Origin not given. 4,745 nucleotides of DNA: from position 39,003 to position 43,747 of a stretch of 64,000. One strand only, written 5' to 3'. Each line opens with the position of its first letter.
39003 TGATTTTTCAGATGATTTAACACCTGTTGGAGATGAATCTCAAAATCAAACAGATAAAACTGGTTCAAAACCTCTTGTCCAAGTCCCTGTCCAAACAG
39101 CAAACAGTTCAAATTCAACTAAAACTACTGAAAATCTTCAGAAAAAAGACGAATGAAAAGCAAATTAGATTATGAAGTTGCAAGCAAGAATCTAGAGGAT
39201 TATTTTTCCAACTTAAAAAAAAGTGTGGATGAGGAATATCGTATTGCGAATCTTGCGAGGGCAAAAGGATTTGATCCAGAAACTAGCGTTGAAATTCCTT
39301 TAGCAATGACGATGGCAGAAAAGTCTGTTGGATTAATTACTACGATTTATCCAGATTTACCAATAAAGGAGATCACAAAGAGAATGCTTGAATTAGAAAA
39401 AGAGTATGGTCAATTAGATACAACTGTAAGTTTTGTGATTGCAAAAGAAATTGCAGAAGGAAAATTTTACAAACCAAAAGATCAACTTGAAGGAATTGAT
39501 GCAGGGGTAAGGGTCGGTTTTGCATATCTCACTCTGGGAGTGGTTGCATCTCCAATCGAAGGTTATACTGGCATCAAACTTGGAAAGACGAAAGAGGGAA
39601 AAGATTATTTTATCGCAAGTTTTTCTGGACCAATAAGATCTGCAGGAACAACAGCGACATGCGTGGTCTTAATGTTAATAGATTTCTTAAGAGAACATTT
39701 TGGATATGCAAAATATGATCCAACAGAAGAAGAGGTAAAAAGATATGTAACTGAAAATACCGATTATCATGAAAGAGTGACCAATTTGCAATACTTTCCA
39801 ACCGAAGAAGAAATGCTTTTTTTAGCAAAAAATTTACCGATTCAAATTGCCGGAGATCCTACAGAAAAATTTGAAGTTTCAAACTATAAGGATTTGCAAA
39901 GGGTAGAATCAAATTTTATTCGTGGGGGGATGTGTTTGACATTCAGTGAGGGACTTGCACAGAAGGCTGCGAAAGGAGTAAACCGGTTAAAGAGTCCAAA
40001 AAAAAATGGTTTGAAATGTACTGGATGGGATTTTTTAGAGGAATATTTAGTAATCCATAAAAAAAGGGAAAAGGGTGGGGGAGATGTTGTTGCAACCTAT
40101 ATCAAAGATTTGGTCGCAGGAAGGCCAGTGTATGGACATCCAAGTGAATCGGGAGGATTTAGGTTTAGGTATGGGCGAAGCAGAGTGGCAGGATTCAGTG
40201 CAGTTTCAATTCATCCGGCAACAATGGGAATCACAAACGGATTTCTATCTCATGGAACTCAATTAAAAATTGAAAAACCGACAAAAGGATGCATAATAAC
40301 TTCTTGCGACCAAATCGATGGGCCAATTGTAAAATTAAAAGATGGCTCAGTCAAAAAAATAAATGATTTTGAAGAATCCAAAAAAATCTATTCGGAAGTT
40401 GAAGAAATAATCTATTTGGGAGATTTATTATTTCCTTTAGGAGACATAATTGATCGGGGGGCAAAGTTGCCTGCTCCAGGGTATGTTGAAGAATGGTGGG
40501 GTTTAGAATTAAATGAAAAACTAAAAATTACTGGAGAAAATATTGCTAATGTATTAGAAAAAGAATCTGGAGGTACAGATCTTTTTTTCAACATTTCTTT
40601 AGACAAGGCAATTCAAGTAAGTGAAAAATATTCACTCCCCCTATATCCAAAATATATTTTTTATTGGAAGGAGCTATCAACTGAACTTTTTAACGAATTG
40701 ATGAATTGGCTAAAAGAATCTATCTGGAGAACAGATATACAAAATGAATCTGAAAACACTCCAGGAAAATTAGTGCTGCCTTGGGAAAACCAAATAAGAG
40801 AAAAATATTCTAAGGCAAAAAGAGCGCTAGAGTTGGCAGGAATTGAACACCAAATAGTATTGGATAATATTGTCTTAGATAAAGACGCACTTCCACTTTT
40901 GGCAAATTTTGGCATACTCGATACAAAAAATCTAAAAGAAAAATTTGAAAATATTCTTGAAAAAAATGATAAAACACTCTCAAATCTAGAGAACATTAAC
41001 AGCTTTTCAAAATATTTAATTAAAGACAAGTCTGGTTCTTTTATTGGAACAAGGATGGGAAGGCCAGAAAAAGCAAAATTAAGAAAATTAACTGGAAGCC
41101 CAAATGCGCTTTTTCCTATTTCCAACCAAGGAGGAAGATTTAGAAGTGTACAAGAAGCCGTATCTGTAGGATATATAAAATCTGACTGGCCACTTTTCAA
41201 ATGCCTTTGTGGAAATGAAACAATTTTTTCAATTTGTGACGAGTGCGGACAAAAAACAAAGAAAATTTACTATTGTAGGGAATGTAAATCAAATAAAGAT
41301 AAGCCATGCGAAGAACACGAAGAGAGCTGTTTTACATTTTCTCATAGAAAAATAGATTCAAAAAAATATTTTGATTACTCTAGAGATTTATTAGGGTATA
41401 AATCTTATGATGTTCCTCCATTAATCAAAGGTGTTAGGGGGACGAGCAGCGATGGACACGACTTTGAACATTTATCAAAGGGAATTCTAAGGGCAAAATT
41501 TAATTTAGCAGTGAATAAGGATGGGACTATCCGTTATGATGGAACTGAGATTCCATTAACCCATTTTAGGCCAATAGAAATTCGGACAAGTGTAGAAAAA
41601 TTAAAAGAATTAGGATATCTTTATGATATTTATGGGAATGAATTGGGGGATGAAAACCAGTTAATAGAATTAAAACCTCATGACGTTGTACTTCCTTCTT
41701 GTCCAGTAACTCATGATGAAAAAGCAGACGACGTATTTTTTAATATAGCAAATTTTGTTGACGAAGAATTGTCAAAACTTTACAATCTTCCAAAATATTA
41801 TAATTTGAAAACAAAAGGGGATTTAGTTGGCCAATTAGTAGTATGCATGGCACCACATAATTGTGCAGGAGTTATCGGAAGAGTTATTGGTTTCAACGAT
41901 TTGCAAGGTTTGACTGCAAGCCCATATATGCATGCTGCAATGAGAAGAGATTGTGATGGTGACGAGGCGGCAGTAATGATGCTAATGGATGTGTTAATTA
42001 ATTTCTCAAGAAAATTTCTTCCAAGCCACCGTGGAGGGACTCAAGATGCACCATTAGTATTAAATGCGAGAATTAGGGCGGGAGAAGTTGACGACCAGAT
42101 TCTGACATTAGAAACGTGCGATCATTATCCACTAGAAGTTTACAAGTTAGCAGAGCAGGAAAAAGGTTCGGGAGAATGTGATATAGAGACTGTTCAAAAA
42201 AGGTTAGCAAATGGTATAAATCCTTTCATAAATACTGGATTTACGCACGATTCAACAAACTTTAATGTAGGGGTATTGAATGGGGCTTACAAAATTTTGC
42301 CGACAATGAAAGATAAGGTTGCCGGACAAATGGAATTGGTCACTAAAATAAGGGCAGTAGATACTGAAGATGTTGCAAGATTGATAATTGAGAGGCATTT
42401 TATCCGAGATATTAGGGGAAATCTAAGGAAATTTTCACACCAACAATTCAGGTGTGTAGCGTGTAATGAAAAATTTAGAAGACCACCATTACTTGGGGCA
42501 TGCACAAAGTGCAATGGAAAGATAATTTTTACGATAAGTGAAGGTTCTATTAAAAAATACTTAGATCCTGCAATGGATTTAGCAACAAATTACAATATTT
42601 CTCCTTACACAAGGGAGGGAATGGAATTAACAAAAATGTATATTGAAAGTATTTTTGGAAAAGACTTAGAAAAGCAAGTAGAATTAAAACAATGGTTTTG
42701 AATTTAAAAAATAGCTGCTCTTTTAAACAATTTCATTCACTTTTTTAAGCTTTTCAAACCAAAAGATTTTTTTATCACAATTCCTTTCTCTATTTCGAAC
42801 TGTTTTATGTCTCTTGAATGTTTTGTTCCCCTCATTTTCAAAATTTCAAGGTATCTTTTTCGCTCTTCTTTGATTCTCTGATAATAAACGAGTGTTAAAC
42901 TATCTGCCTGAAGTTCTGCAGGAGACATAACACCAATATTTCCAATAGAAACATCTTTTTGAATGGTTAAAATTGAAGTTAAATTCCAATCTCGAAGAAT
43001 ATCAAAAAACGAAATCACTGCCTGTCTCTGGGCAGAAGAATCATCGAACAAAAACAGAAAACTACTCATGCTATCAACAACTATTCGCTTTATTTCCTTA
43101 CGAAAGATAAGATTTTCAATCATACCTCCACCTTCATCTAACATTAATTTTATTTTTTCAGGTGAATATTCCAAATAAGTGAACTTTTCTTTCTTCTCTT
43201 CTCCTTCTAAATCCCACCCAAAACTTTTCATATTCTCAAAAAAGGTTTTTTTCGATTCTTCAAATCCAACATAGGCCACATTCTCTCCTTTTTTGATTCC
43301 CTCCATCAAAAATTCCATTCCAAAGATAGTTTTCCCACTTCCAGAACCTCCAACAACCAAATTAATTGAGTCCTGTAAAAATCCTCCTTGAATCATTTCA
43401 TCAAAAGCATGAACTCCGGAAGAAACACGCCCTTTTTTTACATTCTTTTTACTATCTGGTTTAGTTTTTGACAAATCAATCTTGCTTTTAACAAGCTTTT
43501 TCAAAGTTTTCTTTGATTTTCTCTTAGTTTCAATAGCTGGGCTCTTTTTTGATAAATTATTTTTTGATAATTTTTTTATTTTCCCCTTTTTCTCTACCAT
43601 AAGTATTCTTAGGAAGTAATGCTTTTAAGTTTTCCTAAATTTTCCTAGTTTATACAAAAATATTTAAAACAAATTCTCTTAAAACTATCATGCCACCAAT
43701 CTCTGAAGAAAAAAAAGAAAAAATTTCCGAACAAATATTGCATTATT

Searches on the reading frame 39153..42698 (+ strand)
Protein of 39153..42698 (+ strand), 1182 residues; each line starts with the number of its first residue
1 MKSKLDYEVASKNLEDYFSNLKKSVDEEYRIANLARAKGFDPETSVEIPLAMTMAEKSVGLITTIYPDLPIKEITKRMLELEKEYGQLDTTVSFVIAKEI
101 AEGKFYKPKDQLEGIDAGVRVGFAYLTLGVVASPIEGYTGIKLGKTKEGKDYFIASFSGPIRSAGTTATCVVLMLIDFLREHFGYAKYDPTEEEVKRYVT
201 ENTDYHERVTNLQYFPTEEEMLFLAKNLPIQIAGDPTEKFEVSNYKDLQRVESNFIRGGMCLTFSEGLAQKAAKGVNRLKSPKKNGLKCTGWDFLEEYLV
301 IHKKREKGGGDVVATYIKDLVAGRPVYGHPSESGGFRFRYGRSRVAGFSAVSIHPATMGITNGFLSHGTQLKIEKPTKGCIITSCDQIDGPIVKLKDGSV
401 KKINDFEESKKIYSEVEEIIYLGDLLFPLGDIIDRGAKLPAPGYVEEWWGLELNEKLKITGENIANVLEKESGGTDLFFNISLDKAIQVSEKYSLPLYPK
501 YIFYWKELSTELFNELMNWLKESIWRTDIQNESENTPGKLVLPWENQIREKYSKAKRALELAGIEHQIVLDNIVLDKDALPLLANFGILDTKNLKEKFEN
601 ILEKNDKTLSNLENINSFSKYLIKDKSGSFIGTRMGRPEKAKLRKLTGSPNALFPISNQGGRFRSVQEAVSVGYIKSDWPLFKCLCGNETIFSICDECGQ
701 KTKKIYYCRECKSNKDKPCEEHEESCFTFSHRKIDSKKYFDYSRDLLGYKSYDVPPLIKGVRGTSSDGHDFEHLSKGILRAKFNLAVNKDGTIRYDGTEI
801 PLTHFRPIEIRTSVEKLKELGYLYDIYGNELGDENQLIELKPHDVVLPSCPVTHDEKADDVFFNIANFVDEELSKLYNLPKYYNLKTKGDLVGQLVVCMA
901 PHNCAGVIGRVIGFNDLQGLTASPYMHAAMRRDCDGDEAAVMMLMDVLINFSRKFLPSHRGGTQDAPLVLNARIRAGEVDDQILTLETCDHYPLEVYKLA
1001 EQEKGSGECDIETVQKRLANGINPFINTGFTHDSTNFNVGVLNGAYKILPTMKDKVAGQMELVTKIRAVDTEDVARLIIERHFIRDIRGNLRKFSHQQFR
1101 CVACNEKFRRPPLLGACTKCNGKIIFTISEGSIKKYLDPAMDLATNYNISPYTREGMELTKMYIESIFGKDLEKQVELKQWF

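Call 51: find_related_loci(query=window:39153-42698:+, collection=genome_contigs, flank=1000)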
Query window:39153-42698:+ (1182 aa) in genome_contigs; peptide patterns used: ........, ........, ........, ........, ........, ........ (x = any residue, [..] = any of these).
115 stretches matched a pattern; 64 encode a relative of the query (tblastn E <= 1e-3); 62 distinct loci.
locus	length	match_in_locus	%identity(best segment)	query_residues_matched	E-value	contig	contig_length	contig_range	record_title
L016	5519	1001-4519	85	10-1182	0e+0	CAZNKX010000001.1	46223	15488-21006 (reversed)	MAG TPA_asm: Candidatus Woesearchaeota archaeon isolate SRP200020_co5_183 genome assembly, contig: NODE_1122_length_4622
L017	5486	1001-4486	76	13-1182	0e+0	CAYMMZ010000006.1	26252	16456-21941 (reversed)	MAG TPA_asm: Candidatus Woesearchaeota archaeon isolate binchicken_co46_821 genome assembly, contig: NODE_3308_length_26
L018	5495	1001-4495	76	8-1182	0e+0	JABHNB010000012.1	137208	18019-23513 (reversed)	MAG: archaeon isolate SI037S2_bin81 k141_337966, whole genome shotgun sequence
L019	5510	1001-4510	76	13-1182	0e+0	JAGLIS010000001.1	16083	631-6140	MAG: Candidatus Pacearchaeota archaeon isolate RS_3_14 ROV157_3.bin.14.fa_1, whole genome shotgun sequence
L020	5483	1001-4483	74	1-1181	0e+0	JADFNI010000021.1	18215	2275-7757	MAG: Nanoarchaeota archaeon isolate B62T1B5 B62T1B5_NODE2834, whole genome shotgun sequence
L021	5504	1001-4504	74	3-1182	0e+0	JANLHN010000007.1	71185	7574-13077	MAG: Nanoarchaeota archaeon isolate P6-18 k99_373282, whole genome shotgun sequence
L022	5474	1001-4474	70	13-1182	0e+0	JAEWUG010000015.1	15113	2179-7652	MAG: Nanoarchaeota archaeon isolate OH_SDB_175 k127_66263, whole genome shotgun sequence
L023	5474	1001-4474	70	13-1182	0e+0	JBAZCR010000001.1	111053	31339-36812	MAG: Candidatus Pacearchaeota archaeon isolate SO_2017_LW2_78 scaffold_369_c1_LW138R_2017, whole genome shotgun sequence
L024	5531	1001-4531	67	12-1176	0e+0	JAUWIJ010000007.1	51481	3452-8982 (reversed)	MAG: archaeon isolate CSMAG_2291 CSMAG_2291_k127_4866639_length_51481_cov_54.7130, whole genome shotgun sequence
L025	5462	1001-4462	67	15-1182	0e+0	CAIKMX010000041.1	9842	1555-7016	uncultured archaeon isolate AlinenLipids_bin-4003 genome assembly, contig: bin-4003:41/70, whole genome shotgun sequence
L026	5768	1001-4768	63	14-1171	0e+0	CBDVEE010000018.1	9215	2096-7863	MAG TPA_asm: uncultured archaeon isolate SRR22302353_concoct_106 genome assembly, contig: ERZ25073599.4019, whole genome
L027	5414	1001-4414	65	12-1181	0e+0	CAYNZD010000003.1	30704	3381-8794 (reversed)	MAG TPA_asm: Candidatus Woesearchaeota archaeon isolate binchicken_co243_24 genome assembly, contig: NODE_990_length_307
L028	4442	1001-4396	67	14-1159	0e+0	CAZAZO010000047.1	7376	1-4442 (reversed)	MAG TPA_asm: Candidatus Woesearchaeota archaeon isolate binchicken_co65_98 genome assembly, contig: NODE_36946_length_73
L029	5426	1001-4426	67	15-1181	0e+0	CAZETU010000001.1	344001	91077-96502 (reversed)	MAG TPA_asm: Candidatus Woesearchaeota archaeon isolate binchicken_co243_217 genome assembly, contig: NODE_3_length_3440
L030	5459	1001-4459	66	15-1178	0e+0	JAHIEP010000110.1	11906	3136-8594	MAG: Nanoarchaeota archaeon isolate KR11_0.1_MetaG.mb.26 KR11_0.1_MetaG.mb.26_k141_843901, whole genome shotgun sequence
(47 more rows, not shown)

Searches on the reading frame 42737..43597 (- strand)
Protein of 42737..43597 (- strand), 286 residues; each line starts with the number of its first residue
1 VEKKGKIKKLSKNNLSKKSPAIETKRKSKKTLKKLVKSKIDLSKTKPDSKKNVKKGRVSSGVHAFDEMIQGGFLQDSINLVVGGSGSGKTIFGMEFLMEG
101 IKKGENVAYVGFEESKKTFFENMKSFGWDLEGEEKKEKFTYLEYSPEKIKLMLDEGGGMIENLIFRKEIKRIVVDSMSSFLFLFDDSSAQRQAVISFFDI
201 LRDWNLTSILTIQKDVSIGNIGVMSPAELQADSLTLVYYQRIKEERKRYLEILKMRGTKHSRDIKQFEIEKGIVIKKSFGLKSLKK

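Call 41: search_protein_families(library=pfam, proteins=[window:42737-43597:-], max_evalue=0.01)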
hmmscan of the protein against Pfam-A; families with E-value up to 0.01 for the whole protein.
window:42737-43597:- (286 aa): 6 families
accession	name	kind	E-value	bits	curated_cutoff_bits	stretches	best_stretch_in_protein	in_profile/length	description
PF06745.19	ATPase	-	1.8e-50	172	26.6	1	58-276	1-227/231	KaiC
PF05625.17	PAXNEB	-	1.8e-05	24.4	28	0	58-137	19-98/366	PAXNEB protein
PF13481.12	AAA_25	-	0.0011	19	27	1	68-204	25-176/195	AAA domain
PF07088.17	GvpD_P-loop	-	0.0019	18.6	24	1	80-156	14-83/189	GvpD gas vesicle protein, P-loop domain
PF01695.23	IstB_IS21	-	0.007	16.3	24.1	0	66-112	81-128/238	IstB-like ATP binding protein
PF19044.6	P-loop_TraG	-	0.0078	15.3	25.8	0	62-123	15-76/413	TraG P-loop domain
